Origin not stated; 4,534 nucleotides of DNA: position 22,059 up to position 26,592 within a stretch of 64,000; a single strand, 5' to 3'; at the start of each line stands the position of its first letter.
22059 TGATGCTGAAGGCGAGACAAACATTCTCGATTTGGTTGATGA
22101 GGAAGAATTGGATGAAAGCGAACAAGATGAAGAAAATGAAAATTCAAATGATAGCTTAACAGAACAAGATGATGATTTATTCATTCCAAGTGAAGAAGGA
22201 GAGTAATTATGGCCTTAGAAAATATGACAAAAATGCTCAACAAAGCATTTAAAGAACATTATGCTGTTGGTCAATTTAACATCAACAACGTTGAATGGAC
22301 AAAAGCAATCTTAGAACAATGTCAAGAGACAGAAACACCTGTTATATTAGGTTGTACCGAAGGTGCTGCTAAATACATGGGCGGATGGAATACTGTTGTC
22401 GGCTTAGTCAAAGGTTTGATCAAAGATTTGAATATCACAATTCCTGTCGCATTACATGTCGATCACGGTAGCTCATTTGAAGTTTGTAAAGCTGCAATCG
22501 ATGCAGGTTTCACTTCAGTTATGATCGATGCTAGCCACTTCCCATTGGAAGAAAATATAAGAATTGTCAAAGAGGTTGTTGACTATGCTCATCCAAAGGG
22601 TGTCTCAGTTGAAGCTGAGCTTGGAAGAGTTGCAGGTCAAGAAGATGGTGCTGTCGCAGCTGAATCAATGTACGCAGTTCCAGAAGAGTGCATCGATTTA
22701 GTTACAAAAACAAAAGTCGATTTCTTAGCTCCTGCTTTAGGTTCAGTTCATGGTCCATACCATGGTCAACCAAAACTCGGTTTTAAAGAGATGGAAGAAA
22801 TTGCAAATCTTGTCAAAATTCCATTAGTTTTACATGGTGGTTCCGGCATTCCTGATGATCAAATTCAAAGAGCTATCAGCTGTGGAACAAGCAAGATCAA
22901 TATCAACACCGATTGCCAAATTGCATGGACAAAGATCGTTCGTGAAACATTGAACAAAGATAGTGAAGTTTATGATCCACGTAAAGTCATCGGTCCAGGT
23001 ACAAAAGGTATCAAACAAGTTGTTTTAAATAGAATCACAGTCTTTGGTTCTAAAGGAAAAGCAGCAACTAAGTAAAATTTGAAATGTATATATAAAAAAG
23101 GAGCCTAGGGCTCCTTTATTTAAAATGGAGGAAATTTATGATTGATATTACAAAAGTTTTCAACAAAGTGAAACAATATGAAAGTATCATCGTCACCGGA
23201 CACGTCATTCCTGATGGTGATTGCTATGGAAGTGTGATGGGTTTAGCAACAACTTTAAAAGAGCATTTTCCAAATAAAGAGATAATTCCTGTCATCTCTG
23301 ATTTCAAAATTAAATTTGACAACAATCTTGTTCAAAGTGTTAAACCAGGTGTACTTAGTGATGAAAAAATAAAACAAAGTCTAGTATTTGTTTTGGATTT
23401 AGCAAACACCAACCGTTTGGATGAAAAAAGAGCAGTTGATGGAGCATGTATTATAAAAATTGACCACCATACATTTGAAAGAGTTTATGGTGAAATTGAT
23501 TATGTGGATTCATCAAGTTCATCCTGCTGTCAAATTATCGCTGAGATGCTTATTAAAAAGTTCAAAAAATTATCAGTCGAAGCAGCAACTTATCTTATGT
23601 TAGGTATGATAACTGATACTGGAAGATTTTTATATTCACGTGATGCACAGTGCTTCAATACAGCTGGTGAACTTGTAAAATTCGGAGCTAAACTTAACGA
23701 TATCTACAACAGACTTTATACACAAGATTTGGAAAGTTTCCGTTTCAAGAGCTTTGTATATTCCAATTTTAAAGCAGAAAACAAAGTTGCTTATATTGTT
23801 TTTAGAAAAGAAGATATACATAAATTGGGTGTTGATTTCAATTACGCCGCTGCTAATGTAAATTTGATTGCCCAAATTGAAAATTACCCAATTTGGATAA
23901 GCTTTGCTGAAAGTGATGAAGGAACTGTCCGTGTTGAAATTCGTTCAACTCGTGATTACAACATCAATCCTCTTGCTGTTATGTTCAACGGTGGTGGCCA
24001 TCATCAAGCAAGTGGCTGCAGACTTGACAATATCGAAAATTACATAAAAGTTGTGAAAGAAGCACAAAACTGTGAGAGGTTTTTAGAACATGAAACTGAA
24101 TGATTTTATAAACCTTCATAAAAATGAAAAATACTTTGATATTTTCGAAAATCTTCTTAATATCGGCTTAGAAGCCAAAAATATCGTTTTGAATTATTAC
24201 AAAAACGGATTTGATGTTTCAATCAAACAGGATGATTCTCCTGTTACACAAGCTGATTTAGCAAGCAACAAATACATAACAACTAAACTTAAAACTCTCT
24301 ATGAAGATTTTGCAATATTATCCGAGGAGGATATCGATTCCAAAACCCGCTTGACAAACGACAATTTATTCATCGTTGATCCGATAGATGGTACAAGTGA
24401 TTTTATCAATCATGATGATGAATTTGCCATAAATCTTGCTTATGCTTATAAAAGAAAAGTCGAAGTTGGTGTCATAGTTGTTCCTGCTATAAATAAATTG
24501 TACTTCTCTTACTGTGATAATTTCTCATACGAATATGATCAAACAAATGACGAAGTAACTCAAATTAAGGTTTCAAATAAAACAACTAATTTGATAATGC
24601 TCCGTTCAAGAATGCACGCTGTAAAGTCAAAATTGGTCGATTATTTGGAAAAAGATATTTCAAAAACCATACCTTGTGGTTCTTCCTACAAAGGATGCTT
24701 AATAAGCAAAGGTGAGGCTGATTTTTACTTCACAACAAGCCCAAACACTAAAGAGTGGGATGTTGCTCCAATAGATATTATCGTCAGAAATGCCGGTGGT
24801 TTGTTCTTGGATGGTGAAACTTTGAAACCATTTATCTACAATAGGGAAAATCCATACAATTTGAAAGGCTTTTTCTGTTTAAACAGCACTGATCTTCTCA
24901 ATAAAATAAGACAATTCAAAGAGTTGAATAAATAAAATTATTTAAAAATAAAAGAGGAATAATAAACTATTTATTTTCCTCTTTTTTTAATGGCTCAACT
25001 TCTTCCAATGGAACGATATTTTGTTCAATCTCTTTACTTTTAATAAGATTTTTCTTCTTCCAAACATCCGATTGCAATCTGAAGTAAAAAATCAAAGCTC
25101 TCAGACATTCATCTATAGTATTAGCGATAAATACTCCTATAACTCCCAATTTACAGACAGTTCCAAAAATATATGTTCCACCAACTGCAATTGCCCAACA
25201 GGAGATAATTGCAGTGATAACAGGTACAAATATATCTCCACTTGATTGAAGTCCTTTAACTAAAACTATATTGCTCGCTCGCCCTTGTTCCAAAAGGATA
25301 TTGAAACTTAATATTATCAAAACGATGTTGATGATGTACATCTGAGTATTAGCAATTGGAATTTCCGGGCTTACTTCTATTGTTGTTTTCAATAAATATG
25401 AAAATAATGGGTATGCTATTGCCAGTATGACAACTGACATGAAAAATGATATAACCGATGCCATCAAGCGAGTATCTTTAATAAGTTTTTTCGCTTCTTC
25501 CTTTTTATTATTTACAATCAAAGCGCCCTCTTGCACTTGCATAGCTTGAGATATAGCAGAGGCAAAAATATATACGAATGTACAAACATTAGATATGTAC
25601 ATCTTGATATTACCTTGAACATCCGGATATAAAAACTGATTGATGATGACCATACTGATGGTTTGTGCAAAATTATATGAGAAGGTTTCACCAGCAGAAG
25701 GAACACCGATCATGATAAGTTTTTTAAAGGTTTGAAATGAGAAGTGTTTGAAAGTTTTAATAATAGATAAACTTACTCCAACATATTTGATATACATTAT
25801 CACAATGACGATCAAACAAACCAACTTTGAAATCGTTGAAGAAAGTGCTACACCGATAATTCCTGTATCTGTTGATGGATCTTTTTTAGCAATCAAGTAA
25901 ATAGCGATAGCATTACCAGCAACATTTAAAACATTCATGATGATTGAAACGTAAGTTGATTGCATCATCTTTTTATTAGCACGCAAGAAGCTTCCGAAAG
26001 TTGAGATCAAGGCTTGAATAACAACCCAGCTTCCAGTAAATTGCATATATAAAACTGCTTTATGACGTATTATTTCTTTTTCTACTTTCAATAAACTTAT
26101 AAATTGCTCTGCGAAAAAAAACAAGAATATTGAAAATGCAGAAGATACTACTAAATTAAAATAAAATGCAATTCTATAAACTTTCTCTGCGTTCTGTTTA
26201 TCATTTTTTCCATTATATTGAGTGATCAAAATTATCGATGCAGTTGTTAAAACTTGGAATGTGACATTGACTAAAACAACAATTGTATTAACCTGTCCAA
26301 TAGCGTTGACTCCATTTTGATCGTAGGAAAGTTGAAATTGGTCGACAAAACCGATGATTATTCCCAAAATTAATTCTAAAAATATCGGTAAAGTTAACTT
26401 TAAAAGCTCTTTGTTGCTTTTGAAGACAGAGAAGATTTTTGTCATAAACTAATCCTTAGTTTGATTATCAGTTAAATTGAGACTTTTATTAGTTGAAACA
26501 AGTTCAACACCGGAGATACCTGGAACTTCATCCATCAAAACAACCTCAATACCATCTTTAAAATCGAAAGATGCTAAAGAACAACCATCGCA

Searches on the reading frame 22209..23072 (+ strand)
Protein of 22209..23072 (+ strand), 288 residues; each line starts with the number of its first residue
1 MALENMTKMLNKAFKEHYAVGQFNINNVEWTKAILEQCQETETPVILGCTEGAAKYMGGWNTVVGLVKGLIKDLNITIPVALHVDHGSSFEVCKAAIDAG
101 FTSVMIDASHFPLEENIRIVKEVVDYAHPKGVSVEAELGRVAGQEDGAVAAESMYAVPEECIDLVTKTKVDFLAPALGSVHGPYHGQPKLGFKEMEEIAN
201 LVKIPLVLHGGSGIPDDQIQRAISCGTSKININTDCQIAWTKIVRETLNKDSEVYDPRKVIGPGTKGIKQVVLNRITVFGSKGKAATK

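Call 45: search_protein_families(library=pfam, proteins=[window:22209-23072:+], max_evalue=1e-8)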
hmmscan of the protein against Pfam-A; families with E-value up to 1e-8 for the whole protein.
window:22209-23072:+ (288 aa): 1 family
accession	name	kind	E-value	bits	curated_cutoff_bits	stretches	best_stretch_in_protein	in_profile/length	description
PF01116.26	F_bP_aldolase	-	2.6e-104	349.1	25.5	1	5-284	2-277/277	Fructose-bisphosphate aldolase class-II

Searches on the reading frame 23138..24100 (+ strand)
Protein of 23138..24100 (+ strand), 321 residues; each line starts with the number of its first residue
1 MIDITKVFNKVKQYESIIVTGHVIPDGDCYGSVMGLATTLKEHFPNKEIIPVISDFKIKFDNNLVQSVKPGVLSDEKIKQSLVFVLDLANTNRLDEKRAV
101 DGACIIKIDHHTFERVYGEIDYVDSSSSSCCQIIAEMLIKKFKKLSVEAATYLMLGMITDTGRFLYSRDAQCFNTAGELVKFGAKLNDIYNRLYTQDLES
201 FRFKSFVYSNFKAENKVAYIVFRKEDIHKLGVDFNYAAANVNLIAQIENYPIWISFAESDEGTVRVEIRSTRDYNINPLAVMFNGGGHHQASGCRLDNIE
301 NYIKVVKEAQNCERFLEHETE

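Call 45: search_protein_families(library=pfam, proteins=[window:23138-24100:+], max_evalue=1e-8)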
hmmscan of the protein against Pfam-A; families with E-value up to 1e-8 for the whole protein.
window:23138-24100:+ (321 aa): 2 families
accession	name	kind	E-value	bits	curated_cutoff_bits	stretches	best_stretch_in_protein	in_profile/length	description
PF01368.27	DHH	-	3.8e-17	63.2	28.1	1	17-157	2-125/125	DHH family, N-terminal domain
PF02272.25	DHHA1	-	6.5e-12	46.3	25.9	1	229-311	10-98/102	DHHA1 domain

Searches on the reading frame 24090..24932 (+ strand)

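Call 45: search_protein_families(library=pfam, proteins=[window:24090-24932:+], max_evalue=1e-8)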
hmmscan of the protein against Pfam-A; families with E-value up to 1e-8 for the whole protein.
window:24090-24932:+ (281 aa): 1 family
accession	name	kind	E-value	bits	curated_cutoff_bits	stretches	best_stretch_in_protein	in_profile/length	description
PF00459.30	Inositol_P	-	1e-39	137.1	27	1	27-243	14-239/271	Inositol monophosphatase family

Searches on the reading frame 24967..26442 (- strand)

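Call 45: search_protein_families(library=pfam, proteins=[window:24967-26442:-], max_evalue=1e-8)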
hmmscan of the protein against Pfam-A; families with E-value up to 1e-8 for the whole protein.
window:24967-26442:- (491 aa): 1 family
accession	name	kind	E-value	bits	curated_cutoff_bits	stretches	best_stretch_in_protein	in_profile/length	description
PF01554.23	MatE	-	1.2e-24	87.3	24.9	1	19-178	1-160/161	MatE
